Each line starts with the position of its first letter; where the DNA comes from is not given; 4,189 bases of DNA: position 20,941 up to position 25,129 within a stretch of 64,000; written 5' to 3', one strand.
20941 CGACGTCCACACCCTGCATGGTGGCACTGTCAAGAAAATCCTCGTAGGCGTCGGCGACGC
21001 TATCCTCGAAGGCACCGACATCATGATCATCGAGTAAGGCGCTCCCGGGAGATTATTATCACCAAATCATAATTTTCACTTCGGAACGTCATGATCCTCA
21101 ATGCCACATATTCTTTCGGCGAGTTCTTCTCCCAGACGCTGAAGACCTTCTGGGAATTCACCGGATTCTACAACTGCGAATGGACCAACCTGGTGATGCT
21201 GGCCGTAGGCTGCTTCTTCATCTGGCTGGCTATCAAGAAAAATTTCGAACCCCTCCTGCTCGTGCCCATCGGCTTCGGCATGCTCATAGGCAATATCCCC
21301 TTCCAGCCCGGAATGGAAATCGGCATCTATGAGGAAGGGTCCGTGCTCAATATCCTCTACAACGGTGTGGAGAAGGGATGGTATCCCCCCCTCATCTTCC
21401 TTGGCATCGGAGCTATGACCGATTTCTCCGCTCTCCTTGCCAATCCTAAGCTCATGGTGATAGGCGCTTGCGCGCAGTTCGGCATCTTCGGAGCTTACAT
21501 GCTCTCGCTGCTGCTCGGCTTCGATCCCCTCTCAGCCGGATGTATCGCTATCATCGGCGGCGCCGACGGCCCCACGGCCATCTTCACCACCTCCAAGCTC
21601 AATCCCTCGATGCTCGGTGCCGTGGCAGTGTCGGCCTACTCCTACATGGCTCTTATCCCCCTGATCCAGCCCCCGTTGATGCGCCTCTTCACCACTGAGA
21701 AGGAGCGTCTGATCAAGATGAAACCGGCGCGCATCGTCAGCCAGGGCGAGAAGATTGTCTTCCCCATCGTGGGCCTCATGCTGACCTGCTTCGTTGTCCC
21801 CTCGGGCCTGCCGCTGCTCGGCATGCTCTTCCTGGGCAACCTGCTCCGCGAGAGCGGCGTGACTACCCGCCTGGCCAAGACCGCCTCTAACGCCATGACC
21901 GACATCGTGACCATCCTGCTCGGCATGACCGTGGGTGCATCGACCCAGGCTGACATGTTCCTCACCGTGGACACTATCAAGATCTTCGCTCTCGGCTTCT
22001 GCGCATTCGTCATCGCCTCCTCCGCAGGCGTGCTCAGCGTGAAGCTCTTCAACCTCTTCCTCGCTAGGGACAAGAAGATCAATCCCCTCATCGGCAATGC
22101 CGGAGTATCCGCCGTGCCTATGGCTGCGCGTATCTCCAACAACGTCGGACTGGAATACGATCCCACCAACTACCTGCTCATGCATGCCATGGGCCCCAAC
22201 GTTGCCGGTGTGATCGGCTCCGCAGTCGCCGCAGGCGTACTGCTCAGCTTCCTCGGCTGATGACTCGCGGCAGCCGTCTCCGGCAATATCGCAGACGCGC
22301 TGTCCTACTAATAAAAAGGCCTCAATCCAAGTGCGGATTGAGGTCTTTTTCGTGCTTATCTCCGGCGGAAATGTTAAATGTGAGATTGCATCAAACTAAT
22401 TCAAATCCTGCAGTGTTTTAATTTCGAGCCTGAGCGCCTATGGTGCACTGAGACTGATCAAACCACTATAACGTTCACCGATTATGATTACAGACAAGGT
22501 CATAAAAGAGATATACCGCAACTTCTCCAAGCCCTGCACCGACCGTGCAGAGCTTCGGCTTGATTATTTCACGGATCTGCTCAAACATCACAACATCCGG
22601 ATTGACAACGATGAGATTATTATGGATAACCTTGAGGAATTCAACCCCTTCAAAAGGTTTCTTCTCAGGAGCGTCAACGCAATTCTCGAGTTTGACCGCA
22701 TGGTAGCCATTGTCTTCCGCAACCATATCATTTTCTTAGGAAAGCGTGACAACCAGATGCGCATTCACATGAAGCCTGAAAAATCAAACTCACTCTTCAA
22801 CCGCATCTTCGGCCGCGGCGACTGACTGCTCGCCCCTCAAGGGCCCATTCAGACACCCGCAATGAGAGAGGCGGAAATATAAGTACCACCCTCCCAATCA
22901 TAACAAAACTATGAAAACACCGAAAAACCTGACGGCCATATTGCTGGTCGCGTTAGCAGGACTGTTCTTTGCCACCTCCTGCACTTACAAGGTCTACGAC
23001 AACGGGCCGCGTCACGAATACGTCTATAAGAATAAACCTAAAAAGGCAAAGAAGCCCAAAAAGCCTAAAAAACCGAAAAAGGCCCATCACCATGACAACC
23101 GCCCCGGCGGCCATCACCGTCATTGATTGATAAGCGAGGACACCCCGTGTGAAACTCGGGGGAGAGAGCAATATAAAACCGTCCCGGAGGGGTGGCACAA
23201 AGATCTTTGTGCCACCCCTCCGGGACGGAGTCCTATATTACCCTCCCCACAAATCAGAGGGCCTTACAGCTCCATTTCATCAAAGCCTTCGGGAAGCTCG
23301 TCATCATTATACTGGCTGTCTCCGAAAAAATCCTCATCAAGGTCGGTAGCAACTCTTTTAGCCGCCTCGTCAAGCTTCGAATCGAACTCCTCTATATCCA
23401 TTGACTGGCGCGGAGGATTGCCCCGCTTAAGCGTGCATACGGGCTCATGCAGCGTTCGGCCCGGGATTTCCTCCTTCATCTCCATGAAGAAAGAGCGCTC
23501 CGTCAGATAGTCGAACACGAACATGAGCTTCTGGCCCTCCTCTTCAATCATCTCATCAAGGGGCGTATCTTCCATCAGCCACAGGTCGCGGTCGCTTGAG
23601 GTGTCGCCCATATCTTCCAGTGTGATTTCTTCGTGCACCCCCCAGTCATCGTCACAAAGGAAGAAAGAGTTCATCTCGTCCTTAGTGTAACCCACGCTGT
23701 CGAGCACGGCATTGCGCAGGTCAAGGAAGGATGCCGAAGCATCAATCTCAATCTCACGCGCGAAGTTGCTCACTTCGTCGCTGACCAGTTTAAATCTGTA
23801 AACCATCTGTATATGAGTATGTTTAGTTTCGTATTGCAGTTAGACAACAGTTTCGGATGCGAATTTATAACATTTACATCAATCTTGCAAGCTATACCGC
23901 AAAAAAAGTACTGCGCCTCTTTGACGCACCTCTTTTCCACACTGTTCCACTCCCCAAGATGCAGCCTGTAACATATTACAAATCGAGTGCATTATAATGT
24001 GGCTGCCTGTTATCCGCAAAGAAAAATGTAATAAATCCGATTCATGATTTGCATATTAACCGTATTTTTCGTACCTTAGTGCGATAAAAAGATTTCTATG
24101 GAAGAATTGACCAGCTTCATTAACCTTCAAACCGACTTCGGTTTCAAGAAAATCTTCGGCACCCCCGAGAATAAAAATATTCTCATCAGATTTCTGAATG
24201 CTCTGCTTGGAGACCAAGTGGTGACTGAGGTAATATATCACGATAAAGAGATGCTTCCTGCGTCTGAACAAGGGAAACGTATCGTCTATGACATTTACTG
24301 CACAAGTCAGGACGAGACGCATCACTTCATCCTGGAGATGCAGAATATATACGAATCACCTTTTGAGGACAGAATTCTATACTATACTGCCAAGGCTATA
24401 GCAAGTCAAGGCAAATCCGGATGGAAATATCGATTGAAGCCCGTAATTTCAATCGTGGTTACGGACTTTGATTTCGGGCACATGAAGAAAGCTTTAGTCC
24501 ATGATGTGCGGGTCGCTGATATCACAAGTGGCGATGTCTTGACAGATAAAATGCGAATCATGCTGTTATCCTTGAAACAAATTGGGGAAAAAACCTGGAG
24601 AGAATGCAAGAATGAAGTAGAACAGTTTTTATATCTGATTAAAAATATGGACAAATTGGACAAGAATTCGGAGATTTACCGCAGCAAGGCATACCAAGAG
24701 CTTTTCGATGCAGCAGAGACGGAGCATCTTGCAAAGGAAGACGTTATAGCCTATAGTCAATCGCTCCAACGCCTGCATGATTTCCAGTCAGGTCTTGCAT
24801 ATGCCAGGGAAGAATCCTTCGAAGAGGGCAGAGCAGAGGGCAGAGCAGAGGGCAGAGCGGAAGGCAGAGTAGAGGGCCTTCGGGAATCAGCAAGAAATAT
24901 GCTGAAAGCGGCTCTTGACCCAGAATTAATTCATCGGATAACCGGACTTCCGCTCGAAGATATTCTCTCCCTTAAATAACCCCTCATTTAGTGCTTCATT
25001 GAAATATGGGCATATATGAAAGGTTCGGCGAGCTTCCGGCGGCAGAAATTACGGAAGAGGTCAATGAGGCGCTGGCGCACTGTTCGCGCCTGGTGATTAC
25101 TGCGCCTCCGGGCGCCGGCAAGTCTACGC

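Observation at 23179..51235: Covarying 17-bp triloop hairpin family with GTAG/GTGG feet: candidate REP/RAYT-type system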

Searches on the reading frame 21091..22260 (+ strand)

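Call 68: search_protein_families(library=pfam, proteins=[window:21091-22260:+], max_evalue=0.00001)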
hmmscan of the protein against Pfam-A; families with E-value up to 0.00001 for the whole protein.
window:21091-22260:+ (389 aa): 1 family
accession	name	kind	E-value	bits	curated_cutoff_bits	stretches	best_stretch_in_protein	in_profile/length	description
PF03977.18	OAD_beta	-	1.6e-149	498.1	31.6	1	33-388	2-349/349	Na+-transporting oxaloacetate decarboxylase beta subunit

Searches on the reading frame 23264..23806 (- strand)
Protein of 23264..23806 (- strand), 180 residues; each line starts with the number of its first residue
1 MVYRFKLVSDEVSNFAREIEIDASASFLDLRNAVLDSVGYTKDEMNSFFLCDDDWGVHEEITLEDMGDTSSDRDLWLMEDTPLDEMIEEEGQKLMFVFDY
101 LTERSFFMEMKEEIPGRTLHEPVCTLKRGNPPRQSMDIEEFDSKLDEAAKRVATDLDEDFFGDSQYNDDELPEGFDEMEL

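Call 68: search_protein_families(library=pfam, proteins=[window:23264-23806:-], max_evalue=0.00001)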
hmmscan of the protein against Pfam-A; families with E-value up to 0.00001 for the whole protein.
window:23264-23806:- (180 aa): 1 family
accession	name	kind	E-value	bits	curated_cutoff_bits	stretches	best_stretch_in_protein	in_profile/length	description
PF07929.16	PRiA4_ORF3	-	9.3e-08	32.4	26.6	1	13-146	14-143/173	Plasmid pRiA4b ORF-3-like protein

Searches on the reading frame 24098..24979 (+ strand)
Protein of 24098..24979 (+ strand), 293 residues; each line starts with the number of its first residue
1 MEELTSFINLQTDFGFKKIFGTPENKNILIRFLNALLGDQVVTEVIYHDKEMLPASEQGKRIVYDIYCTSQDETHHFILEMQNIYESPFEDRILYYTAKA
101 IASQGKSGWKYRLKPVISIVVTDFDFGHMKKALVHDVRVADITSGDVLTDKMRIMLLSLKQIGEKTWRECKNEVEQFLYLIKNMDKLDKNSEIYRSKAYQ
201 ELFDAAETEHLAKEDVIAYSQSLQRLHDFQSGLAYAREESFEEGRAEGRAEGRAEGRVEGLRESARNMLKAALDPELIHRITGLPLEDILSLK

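Call 68: search_protein_families(library=pfam, proteins=[window:24098-24979:+], max_evalue=0.00001)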
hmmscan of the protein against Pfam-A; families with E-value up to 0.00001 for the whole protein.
window:24098-24979:+ (293 aa): 1 family
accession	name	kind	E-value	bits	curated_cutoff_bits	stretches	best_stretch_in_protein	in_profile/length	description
PF12784.13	PDDEXK_2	-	1.1e-49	169.6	27.4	1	11-236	2-229/229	PD-(D/E)XK nuclease family transposase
